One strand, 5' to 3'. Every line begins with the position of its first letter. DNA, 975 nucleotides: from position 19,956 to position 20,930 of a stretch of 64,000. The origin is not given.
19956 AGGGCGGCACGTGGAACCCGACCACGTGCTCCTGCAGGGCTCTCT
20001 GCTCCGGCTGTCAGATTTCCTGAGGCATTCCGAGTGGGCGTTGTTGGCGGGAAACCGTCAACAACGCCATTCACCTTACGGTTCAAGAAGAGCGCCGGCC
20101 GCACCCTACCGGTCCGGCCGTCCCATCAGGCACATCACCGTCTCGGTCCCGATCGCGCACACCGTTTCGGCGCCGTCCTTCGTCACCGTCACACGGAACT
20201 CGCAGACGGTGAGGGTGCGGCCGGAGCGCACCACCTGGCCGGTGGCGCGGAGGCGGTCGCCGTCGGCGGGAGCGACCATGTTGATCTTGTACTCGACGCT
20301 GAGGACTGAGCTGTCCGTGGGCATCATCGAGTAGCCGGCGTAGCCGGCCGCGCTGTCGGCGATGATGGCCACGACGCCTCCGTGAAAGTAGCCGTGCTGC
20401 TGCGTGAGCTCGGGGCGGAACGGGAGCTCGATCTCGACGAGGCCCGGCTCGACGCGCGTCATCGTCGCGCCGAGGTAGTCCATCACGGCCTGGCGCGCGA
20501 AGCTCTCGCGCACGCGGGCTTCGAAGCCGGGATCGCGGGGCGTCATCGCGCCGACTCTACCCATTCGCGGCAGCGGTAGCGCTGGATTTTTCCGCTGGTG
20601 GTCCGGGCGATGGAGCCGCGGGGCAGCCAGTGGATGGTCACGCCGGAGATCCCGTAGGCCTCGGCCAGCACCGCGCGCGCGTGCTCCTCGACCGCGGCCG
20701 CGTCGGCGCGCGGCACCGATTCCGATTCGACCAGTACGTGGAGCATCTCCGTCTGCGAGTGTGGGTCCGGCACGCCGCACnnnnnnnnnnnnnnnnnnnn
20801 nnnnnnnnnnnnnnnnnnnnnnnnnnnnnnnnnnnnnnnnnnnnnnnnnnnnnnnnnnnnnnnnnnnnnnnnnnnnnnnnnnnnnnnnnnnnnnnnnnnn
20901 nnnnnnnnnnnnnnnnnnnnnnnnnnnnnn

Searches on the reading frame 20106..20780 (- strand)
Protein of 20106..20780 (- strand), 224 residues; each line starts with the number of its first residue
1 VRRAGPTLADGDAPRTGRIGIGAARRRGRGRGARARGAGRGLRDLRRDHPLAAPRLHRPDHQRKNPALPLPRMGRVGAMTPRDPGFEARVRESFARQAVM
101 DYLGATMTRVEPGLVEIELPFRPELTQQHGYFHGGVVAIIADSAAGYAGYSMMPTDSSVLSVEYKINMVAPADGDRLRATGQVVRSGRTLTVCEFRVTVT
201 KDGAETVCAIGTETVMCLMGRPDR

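Call 81: search_protein_families(library=pfam, proteins=[window:20106-20780:-], max_evalue=0.001)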
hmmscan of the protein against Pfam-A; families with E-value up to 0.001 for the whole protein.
window:20106-20780:- (224 aa): 3 families
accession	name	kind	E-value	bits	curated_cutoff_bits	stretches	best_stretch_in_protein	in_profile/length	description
PF03061.28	4HBT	-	5.9e-11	43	20.6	1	129-202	1-75/79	Thioesterase superfamily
PF14539.12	DUF4442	-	6.8e-05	23.5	25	1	104-208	20-124/132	Domain of unknown function (DUF4442)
PF13622.12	4HBT_3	-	0.00017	22.2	24.3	1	127-212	7-79/83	Acyl-CoA thioesterase N-terminal domain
